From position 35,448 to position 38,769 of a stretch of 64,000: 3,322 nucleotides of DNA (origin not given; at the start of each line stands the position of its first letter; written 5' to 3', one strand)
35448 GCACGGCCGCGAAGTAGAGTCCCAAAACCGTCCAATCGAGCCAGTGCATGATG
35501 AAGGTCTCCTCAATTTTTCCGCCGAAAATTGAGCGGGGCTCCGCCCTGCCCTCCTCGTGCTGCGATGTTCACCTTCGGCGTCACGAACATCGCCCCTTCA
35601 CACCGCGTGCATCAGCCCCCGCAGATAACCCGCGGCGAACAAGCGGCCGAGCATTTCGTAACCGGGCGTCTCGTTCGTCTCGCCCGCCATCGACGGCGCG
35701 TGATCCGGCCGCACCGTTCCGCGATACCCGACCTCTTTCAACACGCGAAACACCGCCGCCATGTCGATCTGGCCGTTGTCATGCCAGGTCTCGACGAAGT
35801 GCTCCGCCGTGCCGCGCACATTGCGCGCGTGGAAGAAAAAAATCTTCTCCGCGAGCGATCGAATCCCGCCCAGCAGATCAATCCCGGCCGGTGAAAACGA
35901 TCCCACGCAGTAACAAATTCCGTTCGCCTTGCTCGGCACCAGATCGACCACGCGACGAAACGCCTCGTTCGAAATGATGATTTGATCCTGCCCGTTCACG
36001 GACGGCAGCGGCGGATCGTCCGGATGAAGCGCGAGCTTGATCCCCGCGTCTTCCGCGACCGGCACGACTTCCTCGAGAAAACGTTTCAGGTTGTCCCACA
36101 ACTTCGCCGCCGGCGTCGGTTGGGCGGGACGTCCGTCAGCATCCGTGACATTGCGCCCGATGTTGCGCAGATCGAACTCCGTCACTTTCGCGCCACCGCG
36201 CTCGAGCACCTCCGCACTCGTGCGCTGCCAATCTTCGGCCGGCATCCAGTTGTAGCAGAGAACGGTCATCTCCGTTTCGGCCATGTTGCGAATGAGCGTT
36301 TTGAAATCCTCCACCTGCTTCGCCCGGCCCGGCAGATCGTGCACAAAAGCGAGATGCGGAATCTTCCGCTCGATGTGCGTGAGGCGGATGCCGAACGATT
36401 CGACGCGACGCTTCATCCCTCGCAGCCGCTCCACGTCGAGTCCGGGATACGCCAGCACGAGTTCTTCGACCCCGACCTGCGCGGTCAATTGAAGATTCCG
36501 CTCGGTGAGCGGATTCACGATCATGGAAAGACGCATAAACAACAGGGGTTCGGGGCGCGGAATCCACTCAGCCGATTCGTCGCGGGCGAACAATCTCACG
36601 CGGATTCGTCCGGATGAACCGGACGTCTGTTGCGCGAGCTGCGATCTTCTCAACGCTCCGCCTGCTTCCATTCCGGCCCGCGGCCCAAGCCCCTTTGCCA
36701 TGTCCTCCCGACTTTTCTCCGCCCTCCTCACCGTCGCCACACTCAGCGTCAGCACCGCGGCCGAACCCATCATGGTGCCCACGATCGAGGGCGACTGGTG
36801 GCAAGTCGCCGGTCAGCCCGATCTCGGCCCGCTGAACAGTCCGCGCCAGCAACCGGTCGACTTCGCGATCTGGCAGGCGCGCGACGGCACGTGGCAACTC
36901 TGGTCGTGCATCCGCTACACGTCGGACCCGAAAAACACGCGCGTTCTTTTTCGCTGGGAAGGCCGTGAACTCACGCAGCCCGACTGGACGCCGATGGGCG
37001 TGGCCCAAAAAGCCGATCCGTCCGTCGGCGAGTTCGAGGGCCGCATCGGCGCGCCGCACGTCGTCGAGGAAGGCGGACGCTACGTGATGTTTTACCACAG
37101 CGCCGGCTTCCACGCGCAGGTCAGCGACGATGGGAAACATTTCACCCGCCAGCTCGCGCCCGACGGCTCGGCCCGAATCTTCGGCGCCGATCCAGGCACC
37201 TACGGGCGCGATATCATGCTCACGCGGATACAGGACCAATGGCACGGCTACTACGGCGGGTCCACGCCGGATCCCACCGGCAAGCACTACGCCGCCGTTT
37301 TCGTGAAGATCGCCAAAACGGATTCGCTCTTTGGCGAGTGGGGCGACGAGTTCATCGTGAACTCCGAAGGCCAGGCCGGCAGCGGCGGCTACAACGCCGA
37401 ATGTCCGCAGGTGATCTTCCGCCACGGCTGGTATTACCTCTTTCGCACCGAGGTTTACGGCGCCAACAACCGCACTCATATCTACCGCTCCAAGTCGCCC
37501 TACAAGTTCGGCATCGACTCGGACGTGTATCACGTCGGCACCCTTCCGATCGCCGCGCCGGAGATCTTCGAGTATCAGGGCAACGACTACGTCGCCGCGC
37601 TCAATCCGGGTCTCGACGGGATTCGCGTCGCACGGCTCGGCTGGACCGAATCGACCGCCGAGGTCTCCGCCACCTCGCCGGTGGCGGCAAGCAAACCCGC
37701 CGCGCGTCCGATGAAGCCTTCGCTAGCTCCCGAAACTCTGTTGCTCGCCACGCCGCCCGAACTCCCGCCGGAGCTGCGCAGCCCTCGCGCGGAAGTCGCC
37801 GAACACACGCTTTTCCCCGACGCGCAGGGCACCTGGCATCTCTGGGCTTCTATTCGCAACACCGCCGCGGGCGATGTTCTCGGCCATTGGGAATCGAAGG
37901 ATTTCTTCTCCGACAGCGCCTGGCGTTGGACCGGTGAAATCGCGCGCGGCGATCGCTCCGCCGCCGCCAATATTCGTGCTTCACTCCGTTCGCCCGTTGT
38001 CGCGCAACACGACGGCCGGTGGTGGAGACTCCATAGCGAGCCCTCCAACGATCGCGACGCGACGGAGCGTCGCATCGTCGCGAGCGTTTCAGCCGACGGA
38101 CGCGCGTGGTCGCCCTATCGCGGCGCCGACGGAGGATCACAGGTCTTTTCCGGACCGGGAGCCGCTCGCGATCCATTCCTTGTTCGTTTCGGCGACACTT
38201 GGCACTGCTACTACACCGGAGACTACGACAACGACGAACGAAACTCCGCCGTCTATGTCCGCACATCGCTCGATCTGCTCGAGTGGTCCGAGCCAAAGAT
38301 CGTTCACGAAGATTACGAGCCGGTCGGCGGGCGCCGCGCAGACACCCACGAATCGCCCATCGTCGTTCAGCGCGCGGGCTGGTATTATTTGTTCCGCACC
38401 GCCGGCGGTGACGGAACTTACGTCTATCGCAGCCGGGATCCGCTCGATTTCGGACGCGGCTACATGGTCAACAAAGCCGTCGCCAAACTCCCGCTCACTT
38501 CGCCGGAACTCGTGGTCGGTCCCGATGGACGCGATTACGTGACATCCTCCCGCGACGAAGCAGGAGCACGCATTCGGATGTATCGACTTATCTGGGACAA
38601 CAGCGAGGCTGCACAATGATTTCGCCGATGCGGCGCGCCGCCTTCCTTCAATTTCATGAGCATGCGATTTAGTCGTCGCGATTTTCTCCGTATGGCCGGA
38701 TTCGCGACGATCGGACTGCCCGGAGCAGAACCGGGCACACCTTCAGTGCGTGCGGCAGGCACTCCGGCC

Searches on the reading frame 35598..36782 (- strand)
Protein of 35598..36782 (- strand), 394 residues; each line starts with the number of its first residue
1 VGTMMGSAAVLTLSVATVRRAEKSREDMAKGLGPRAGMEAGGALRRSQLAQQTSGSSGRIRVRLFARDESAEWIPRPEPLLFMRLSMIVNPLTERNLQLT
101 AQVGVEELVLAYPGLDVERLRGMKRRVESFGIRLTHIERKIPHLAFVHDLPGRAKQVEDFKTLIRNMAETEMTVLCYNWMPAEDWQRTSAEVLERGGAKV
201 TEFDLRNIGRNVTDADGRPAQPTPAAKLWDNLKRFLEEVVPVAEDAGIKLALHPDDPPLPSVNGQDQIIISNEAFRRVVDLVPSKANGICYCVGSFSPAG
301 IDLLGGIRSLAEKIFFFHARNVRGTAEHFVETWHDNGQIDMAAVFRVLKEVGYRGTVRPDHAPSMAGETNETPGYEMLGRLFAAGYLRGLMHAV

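Call 15: search_protein_families(library=pfam, proteins=[window:35598-36782:-], max_evalue=0.001)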
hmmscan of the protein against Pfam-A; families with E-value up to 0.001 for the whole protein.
window:35598-36782:- (394 aa): 2 families
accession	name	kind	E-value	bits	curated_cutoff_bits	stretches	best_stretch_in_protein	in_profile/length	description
PF03786.19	UxuA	-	3e-69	233.9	23.7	2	225-394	177-350/352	D-mannonate dehydratase (UxuA)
PF01261.30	AP_endonuc_2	-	1.8e-14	54.5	31.1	1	111-357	21-225/249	Xylose isomerase-like TIM barrel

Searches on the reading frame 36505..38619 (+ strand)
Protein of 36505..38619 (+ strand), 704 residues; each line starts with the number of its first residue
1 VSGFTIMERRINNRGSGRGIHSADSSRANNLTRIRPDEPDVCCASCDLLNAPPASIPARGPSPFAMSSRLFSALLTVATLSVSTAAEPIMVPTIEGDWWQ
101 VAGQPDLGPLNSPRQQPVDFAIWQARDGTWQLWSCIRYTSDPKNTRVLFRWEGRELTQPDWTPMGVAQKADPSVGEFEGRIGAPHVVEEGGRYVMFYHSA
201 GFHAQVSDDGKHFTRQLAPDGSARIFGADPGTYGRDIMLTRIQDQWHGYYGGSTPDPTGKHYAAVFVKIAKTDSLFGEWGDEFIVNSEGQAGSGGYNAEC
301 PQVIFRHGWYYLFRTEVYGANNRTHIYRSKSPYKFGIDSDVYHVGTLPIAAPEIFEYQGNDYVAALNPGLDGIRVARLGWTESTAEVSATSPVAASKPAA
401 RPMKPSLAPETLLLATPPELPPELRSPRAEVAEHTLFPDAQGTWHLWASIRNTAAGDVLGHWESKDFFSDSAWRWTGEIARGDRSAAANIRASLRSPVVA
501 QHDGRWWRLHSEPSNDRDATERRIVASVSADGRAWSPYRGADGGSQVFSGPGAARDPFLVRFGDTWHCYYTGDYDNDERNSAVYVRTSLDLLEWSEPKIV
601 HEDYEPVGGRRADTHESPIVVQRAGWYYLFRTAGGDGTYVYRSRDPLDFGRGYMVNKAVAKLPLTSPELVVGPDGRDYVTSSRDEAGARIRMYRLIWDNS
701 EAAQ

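Call 15: search_protein_families(library=pfam, proteins=[window:36505-38619:+], max_evalue=0.001)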
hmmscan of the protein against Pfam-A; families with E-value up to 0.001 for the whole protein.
window:36505-38619:+ (704 aa): 1 family
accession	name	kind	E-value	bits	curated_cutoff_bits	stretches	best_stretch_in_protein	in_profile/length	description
PF04616.20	Glyco_hydro_43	-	9.2e-10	38.8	32.2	1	495-661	68-232/288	Glycosyl hydrolases family 43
